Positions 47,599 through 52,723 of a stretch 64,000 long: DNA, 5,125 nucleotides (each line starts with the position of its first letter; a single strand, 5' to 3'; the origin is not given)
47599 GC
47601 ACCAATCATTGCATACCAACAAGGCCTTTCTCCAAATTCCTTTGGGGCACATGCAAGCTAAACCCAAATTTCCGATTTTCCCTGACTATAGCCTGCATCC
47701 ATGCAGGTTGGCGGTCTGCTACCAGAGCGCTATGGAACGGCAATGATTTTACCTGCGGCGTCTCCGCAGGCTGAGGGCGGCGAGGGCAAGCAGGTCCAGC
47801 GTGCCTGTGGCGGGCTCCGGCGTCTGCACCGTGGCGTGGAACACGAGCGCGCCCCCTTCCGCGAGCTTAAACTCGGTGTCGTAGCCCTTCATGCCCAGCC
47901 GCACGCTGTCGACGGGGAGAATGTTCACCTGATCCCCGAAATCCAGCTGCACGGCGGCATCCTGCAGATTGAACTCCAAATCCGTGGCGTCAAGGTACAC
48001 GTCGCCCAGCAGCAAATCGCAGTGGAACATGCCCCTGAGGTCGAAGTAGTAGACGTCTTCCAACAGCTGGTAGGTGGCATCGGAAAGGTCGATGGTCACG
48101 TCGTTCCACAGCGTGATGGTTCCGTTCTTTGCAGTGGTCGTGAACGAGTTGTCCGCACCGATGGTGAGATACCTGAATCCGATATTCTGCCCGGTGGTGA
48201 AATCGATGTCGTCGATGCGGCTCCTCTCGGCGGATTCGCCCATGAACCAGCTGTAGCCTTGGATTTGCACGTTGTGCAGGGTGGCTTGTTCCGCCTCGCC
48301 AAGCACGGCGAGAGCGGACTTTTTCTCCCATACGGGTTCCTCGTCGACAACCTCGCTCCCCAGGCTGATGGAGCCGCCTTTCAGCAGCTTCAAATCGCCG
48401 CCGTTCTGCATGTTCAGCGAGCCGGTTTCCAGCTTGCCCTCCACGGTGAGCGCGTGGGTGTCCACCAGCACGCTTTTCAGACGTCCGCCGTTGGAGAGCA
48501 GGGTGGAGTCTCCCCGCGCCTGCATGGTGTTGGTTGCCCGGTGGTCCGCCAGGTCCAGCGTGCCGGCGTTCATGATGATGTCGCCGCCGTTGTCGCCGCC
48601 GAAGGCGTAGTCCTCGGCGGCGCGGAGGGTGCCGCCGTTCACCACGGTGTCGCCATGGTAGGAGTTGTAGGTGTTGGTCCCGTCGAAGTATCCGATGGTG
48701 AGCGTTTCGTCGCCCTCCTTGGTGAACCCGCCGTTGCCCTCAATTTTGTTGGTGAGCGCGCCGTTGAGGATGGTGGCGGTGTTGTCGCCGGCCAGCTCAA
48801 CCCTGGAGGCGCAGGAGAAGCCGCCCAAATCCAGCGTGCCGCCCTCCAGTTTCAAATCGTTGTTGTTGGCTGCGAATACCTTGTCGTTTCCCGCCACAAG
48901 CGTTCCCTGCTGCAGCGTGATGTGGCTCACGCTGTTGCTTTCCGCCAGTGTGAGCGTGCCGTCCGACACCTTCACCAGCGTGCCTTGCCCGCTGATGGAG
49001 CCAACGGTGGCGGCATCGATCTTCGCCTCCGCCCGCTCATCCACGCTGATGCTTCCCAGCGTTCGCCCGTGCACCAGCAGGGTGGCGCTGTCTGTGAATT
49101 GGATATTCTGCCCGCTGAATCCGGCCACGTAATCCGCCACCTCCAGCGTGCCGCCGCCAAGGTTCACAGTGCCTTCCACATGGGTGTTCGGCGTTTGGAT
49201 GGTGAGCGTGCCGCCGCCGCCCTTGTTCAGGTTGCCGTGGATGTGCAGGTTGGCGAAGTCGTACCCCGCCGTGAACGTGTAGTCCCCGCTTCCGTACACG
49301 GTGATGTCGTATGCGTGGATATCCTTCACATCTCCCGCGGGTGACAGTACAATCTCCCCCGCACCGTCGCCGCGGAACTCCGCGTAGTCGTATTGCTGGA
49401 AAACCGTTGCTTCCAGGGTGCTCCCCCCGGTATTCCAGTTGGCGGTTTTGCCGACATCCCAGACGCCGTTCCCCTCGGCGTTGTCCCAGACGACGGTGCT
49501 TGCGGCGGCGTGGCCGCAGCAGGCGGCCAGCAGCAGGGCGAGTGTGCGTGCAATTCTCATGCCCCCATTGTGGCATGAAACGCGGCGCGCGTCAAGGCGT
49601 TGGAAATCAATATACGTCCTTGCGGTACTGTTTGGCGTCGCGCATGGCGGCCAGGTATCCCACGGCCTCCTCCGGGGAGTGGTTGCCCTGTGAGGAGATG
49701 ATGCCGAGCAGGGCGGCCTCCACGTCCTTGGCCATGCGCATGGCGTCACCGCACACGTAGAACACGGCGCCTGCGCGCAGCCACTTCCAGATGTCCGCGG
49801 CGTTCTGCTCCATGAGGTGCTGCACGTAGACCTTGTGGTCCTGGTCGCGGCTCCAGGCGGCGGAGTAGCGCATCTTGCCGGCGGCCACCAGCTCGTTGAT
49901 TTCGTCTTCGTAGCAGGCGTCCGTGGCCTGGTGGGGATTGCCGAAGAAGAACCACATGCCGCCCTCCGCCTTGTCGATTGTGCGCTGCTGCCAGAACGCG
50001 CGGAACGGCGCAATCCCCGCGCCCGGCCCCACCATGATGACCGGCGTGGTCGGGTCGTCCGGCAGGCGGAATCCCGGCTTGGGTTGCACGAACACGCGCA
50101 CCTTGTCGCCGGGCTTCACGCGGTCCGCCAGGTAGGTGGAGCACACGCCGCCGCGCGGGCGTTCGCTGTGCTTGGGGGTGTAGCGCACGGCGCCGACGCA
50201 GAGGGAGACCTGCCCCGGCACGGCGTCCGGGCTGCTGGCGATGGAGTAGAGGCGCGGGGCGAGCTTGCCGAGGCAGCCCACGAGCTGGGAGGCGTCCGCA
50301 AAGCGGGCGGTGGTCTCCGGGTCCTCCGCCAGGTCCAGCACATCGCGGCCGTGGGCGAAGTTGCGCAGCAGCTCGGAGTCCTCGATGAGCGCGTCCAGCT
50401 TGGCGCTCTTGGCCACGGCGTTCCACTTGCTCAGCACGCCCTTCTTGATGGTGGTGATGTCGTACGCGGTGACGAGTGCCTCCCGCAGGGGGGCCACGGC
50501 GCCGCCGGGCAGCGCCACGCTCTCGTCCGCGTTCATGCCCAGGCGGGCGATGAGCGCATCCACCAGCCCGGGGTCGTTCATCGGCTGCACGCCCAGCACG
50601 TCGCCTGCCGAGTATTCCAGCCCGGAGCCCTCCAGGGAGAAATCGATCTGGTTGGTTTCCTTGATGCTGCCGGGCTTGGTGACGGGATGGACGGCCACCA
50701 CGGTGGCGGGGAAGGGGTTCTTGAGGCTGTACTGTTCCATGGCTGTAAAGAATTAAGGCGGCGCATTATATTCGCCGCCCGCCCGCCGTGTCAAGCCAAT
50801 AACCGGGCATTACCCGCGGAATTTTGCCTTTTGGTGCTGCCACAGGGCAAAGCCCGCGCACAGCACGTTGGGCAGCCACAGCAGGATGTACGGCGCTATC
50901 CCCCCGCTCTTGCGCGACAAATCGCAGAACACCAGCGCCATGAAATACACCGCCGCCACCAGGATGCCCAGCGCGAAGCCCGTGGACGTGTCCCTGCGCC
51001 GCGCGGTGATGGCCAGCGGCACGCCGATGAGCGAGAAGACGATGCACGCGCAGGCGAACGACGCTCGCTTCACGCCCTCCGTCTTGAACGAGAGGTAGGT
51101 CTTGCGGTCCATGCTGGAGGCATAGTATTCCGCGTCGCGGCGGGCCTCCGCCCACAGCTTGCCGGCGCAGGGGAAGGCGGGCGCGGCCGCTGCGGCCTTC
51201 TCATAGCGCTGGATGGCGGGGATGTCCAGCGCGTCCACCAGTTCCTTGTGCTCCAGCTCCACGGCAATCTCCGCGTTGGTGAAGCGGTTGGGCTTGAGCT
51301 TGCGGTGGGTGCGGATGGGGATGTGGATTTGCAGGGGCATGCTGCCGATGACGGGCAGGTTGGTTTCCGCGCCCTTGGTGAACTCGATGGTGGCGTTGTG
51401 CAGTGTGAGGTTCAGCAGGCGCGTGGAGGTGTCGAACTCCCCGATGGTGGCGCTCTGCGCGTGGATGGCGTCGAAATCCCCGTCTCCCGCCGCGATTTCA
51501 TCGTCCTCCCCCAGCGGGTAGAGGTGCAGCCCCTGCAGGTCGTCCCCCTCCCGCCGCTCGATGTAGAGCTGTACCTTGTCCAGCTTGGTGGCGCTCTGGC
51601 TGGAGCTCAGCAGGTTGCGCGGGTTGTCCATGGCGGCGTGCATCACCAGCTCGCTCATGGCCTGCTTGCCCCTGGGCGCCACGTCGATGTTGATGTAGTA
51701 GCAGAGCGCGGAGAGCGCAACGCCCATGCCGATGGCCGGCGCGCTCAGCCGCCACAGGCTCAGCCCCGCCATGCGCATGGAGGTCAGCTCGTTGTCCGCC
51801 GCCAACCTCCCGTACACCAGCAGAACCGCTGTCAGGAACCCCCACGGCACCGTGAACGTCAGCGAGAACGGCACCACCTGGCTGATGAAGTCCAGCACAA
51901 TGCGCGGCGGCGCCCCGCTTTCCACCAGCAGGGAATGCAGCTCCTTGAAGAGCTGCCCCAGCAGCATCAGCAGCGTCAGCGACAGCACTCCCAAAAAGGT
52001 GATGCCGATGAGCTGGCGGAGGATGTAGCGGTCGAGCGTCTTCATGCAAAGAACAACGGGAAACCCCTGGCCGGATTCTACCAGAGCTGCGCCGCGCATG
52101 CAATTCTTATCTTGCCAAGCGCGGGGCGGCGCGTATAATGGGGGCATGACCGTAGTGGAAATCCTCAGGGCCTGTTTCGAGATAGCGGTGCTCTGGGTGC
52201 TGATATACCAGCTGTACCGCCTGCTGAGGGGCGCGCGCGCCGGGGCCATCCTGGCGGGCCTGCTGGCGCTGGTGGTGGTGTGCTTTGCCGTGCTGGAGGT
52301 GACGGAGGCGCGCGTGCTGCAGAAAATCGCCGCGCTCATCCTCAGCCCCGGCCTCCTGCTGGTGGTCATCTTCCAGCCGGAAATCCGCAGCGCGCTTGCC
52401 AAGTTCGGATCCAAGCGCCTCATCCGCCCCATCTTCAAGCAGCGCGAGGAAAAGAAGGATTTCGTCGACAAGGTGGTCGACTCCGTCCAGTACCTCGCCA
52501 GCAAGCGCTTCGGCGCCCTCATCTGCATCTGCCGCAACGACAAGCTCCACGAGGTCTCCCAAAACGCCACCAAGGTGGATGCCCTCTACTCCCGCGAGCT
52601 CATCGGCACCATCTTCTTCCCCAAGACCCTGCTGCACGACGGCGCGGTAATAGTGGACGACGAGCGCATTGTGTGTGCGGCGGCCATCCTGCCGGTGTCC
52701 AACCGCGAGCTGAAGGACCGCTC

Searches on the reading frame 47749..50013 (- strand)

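Call 23: search_protein_families(library=pfam, proteins=[window:47749-50013:-], max_evalue=0.1)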
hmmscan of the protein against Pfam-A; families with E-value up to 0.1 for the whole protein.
window:47749-50013:- (754 aa): 3 families
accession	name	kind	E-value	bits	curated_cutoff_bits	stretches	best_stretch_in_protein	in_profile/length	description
PF12951.13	PATR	-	9.1e-05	22.9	27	1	430-464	1-29/30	Passenger-associated-transport-repeat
PF21838.2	DUF6897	-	0.0079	16.3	23.9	1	331-367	13-49/58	Domain of unknown function (DUF6897)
PF07589.16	PEP-CTERM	-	0.03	14.9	20.7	1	730-754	1-24/24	PEP-CTERM motif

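Call 72: search_protein_families(library=ncbifam, proteins=[window:47749-50010:-], max_evalue=1)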
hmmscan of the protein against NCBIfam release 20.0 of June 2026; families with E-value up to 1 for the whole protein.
window:47749-50010:- (753 aa): 3 families
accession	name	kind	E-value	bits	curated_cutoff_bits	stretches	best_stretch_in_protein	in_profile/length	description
NF041655.1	MM0924_fam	subfamily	0.13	12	45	1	330-366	12-49/57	MM0924 family protein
TIGR02595.1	PEP_CTERM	domain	0.14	13.1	16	1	730-753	1-24/24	PEP-CTERM sorting domain-containing protein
NF038129.1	PEP_NF038129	equivalog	0.67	9.8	65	1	674-753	117-194/194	NF038129 family PEP-CTERM protein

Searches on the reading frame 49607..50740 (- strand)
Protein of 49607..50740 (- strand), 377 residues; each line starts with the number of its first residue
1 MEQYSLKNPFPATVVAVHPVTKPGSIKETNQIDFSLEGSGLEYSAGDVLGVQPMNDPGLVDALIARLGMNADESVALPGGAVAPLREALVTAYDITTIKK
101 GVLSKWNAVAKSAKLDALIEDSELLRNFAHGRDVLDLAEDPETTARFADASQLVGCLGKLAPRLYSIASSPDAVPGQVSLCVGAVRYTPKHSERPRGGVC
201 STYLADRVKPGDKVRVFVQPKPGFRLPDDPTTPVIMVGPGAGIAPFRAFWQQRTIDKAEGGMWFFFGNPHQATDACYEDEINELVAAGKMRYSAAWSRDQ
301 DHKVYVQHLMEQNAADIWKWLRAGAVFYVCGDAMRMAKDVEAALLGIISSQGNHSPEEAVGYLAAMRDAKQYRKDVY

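Call 23: search_protein_families(library=pfam, proteins=[window:49607-50740:-], max_evalue=0.1)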
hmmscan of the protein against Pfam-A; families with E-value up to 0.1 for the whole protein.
window:49607-50740:- (377 aa): 2 families
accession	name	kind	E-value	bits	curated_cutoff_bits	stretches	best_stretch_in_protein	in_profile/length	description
PF00667.26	FAD_binding_1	-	1.4e-24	87.4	32.3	1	5-203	4-222/222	FAD binding domain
PF00175.26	NAD_binding_1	-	1.6e-15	58.1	22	1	236-341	1-108/109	Oxidoreductase NAD-binding domain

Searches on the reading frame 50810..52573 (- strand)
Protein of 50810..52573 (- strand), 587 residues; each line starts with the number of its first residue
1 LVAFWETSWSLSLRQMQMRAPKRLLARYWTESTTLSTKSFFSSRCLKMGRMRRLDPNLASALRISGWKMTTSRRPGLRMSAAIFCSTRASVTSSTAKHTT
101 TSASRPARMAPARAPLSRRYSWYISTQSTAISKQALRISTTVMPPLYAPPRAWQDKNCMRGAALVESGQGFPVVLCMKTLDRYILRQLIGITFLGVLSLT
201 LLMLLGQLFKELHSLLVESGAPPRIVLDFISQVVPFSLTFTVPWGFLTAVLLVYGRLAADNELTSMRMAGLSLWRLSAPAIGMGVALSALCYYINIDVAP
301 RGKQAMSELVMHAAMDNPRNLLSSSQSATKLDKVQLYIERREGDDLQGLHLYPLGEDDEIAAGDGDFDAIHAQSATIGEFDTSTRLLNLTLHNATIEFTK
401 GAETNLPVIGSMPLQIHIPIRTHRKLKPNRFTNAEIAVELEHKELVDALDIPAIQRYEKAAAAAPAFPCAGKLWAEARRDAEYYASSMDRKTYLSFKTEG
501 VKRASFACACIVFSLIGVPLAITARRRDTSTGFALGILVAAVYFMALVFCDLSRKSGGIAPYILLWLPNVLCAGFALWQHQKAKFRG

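Call 23: search_protein_families(library=pfam, proteins=[window:50810-52573:-], max_evalue=0.1)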
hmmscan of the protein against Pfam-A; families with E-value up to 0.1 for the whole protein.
window:50810-52573:- (587 aa): 1 family
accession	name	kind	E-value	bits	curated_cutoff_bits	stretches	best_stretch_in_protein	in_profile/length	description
PF03739.19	LptF_LptG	-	1.5e-58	199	27.9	1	182-578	1-349/353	Lipopolysaccharide export system permease LptF/LptG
